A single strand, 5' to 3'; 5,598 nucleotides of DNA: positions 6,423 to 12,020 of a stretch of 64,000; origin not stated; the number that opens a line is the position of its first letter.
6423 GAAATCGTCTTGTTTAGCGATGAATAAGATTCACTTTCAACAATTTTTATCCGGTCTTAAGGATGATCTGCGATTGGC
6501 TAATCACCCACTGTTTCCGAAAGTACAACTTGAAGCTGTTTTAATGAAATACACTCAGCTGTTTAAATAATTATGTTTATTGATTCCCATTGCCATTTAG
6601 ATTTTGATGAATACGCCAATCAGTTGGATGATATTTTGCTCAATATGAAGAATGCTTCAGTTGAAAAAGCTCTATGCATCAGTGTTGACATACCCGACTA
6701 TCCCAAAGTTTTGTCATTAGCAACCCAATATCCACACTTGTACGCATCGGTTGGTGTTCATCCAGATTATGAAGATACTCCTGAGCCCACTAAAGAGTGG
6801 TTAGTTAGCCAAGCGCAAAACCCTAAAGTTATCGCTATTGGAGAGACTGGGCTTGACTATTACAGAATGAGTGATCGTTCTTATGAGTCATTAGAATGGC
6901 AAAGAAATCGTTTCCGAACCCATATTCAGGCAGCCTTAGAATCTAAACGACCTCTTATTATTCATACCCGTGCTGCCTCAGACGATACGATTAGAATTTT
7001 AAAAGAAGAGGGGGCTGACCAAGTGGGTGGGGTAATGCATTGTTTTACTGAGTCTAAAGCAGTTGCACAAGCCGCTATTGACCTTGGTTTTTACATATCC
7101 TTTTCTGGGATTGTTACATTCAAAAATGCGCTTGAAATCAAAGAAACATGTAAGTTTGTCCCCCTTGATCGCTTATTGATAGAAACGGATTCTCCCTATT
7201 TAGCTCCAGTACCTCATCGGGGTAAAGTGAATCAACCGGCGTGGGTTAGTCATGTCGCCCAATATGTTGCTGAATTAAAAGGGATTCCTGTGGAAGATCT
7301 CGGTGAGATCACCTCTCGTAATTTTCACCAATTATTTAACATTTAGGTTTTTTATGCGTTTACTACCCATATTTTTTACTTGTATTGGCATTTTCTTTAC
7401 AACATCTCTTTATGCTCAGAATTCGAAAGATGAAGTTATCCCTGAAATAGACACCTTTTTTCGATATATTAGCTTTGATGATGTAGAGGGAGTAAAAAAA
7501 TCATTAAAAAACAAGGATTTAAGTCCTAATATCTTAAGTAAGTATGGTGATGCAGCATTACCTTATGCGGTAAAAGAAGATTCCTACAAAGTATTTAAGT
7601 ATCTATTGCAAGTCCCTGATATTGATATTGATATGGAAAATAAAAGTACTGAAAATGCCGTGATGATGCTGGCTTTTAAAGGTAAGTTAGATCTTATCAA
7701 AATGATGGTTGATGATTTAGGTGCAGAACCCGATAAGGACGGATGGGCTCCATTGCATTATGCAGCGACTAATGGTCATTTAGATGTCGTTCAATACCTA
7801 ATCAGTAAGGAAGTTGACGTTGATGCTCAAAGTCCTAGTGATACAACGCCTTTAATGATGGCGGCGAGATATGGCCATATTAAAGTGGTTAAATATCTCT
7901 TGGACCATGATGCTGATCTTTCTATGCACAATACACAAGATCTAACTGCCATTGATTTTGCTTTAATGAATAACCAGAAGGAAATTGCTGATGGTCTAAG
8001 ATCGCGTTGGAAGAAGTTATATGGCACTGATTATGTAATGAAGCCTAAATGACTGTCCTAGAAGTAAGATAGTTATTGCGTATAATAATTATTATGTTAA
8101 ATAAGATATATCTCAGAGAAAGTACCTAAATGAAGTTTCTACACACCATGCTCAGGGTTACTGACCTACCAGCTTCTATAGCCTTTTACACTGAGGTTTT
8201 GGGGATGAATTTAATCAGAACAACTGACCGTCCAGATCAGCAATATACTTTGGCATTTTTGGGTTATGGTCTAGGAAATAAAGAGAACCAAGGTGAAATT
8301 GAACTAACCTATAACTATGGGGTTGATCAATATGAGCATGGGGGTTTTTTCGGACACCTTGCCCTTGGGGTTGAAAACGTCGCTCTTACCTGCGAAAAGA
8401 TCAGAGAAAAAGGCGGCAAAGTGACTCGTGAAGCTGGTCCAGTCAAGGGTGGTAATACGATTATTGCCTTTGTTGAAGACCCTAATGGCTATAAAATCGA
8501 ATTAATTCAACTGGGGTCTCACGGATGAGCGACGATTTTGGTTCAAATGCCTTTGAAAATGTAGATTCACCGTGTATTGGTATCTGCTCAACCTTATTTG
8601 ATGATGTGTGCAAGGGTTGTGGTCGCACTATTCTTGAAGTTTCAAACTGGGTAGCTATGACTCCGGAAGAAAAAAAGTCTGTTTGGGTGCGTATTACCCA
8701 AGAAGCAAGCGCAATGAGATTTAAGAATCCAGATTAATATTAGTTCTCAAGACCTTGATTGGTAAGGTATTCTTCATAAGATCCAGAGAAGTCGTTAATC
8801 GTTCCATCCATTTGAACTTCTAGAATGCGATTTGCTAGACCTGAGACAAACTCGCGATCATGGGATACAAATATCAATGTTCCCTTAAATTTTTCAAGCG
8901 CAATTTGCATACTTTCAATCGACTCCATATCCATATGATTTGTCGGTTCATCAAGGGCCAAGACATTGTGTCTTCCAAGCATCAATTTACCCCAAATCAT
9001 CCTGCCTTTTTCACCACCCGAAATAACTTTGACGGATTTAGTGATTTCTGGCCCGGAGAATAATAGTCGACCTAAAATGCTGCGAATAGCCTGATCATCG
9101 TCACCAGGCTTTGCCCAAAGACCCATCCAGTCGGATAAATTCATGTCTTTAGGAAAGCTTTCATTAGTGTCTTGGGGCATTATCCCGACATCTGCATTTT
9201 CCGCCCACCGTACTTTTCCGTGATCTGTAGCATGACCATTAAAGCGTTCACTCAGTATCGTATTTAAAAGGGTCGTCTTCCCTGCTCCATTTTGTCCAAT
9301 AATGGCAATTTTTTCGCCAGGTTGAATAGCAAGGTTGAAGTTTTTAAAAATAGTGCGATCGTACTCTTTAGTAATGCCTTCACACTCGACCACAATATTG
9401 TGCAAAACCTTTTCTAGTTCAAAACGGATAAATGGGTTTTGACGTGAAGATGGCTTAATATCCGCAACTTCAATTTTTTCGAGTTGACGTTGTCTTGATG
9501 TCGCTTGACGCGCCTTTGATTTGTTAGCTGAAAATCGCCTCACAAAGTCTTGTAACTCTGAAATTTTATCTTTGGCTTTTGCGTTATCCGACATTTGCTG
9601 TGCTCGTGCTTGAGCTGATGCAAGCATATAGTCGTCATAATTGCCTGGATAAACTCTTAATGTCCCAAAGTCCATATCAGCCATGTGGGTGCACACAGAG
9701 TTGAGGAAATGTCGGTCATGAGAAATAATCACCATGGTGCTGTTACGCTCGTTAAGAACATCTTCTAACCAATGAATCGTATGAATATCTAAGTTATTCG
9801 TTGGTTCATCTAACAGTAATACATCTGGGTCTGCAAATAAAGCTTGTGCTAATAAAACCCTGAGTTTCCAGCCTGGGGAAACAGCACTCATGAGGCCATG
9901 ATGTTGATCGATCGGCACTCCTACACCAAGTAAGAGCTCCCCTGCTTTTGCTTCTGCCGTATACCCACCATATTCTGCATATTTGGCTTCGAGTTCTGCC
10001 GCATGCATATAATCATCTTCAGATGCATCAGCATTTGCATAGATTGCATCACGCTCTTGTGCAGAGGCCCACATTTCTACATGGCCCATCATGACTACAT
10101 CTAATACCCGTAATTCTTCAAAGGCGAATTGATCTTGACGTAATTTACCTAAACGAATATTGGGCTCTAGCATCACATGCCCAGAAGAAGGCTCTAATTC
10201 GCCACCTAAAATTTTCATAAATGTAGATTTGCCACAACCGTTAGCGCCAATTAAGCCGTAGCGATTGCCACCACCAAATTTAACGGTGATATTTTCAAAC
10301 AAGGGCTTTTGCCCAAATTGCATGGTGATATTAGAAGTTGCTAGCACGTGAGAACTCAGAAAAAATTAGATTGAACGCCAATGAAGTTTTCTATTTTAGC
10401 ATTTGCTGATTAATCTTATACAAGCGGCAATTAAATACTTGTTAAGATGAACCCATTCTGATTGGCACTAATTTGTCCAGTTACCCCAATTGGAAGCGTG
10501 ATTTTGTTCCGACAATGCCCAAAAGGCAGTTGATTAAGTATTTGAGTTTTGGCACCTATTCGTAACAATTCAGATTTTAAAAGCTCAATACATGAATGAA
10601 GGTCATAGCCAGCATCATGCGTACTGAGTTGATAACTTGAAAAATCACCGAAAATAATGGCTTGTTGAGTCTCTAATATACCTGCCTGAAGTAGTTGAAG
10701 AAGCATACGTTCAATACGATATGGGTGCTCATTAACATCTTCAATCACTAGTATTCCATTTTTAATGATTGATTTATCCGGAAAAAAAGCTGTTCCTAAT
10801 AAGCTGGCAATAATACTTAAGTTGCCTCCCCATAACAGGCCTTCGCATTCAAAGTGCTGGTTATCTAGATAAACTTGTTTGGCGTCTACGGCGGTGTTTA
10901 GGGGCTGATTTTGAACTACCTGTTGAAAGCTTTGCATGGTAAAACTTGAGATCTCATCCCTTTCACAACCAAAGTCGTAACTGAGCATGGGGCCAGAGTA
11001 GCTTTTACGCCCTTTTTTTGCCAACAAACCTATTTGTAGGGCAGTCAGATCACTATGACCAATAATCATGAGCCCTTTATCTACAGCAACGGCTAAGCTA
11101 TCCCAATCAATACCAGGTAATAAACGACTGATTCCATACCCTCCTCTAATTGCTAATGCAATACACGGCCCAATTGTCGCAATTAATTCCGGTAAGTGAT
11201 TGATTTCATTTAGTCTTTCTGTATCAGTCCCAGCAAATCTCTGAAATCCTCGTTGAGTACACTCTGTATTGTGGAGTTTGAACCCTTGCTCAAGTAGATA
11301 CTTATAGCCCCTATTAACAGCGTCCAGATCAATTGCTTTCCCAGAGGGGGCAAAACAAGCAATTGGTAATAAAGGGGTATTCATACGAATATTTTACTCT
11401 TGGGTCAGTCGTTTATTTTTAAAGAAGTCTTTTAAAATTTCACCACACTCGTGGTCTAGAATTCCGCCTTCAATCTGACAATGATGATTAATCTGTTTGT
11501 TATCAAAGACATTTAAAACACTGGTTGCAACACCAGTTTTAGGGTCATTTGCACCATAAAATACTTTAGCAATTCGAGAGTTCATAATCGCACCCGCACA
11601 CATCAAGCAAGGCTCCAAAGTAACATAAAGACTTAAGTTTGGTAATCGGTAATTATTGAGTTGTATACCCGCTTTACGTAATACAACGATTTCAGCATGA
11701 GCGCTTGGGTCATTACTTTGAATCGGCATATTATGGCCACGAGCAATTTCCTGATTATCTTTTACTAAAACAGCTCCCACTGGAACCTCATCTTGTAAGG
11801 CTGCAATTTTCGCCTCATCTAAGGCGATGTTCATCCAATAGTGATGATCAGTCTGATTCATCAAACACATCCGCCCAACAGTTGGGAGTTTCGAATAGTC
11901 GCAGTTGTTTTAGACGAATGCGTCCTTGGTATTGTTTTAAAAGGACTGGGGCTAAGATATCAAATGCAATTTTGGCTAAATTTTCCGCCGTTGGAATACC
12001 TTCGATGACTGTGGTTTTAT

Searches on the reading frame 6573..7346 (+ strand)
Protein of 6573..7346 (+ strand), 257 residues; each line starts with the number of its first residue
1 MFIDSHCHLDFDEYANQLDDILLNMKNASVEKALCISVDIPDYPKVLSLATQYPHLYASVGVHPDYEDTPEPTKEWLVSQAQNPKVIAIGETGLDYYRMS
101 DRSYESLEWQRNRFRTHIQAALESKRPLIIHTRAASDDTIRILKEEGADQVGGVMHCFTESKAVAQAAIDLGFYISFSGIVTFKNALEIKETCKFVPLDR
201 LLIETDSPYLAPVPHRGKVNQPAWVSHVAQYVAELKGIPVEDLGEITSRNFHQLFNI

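Call 7: search_protein_families(library=pfam, proteins=[window:6573-7346:+])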
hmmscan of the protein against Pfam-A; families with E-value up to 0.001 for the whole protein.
window:6573-7346:+ (257 aa): 1 family
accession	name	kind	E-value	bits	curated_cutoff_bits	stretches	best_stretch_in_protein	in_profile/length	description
PF01026.27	TatD_DNase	-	1.2e-83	280.9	27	1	3-256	1-253/253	TatD related DNase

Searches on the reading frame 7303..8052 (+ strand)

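Call 7: search_protein_families(library=pfam, proteins=[window:7303-8052:+])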
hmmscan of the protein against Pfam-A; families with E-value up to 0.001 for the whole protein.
window:7303-8052:+ (249 aa): 6 families
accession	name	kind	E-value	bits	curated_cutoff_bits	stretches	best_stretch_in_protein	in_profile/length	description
PF13637.12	Ank_4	-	1.3e-33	114.7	22.7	3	151-200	1-50/50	Ankyrin repeats (many copies)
PF12796.13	Ank_2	-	7.1e-30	103.9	27.3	2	88-176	3-89/90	Ankyrin repeats (3 copies)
PF00023.36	Ank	-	1.4e-24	85.2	21.1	2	146-176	1-31/33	Ankyrin repeat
PF13606.12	Ank_3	-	2e-22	76.9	22.3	2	146-174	1-29/30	Ankyrin repeat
PF13857.12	Ank_5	-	4.8e-20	71.9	27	2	168-220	3-56/56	Ankyrin repeats (many copies)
PF24521.3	Ank_KRIT1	-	1.4e-08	35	80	1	149-226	48-131/149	KRIT1 ankyrin-repeats domain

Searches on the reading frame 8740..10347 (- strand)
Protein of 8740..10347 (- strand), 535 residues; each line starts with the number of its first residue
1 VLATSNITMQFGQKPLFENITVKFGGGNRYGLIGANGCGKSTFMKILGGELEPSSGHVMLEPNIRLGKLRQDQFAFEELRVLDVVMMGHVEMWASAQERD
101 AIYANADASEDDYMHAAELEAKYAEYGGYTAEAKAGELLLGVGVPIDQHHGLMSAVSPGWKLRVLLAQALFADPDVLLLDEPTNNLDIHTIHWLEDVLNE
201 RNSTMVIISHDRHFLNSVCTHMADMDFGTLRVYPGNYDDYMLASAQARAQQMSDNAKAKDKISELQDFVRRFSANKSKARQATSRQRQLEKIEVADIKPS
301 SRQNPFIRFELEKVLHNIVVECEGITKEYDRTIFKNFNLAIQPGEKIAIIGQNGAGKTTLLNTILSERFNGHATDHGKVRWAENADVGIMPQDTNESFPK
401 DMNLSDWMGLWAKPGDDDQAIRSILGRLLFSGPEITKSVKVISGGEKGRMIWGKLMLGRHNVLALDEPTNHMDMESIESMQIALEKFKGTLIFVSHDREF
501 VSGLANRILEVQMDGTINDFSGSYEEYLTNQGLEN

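Call 6: search_protein_families(library=pfam, proteins=[window:8740-10347:-])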
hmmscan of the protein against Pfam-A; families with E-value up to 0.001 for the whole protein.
window:8740-10347:- (535 aa): 18 families
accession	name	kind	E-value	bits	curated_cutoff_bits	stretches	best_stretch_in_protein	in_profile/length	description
PF00005.33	ABC_tran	-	8.7e-41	140.2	25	2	18-184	2-137/137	ABC transporter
PF12848.13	ABC_tran_Xtn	-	3.1e-24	85.3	25.9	1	224-309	2-85/85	ABC transporter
PF13304.12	AAA_21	-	1.9e-12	48.3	27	0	31-47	3-19/304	AAA domain, putative AbiEii toxin, Type IV TA system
PF13555.12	AAA_29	-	2.7e-07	30.6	27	0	334-364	12-42/61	P-loop containing region of AAA domain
PF02463.25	SMC_N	-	4.5e-07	30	40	0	334-364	10-44/220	RecF/RecN/SMC N terminal domain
PF13175.12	AAA_15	-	9.5e-06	25.9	32.1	0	334-364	14-43/374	AAA ATPase domain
PF01926.29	MMR_HSR1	-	2.7e-05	24.7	21.9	0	346-368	1-23/113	50S ribosome-binding GTPase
PF03193.22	RsgA_GTPase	-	2.7e-05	24.5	30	0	335-367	98-129/174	RsgA GTPase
PF13401.12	AAA_22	-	7.2e-05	23.5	27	0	347-367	8-28/130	AAA domain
PF13521.12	AAA_28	-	0.00013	22.6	27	0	346-368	1-22/164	AAA domain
PF13479.12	AAA_24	-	0.00016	22.1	27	0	346-368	4-24/195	AAA domain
PF05729.18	NACHT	-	0.00032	21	26.7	0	347-367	3-23/167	NACHT domain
PF00006.31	ATP-synt_ab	-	0.00034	20.8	29.5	0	339-367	9-37/213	ATP synthase alpha/beta family, nucleotide-binding domain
PF01078.27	Mg_chelatase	-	0.00043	20.2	20.3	0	429-491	77-137/207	Magnesium chelatase, subunit ChlI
PF00910.28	RNA_helicase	-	0.00045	21.1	21.5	0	32-52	3-23/105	RNA helicase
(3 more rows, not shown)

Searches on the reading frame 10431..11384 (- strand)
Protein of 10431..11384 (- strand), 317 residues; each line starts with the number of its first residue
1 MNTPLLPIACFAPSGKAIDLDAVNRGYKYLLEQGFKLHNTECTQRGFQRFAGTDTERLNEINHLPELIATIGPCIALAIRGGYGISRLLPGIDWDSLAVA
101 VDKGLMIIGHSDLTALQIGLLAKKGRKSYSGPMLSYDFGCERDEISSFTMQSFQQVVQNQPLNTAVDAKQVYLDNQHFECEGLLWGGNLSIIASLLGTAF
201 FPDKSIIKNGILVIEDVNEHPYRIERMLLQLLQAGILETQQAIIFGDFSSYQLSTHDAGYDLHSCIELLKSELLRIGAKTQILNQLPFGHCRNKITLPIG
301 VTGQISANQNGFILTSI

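Call 6: search_protein_families(library=pfam, proteins=[window:10431-11384:-])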
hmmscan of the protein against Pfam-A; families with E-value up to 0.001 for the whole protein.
window:10431-11384:- (317 aa): 2 families
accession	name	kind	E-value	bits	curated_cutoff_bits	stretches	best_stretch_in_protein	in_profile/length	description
PF17676.7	Peptidase_S66C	-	2.1e-28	99.8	23.7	1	181-304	1-119/120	LD-carboxypeptidase C-terminal domain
PF02016.21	Peptidase_S66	-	1.2e-16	61.3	25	1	8-131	1-121/121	LD-carboxypeptidase N-terminal domain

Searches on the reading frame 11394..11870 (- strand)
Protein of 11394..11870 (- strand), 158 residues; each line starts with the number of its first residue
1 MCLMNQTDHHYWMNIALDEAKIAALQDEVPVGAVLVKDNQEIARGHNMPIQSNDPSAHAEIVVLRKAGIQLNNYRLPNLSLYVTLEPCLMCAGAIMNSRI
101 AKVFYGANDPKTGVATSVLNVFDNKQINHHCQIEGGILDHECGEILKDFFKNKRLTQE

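Call 6: search_protein_families(library=pfam, proteins=[window:11394-11870:-])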
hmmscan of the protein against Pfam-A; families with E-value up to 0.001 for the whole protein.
window:11394-11870:- (158 aa): 5 families
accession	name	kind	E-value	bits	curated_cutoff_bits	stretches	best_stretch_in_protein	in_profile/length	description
PF14437.12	MafB19-deam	-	9e-39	133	27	1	8-154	2-142/142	MafB19-like deaminase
PF00383.29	dCMP_cyt_deam_1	-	4.5e-28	97.6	25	1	7-106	2-101/102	Cytidine and deoxycytidylate deaminase zinc-binding region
PF14439.12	Bd3614-deam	-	7.1e-06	26.4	38.5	1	33-111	12-94/113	Bd3614-like deaminase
PF18750.7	SNAD4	-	0.00025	21.5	27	1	50-97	25-73/130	Secreted Novel AID/APOBEC-like Deaminase 4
PF18772.7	APOBEC2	-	0.00056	20.4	26.8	1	50-97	43-91/175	APOBEC2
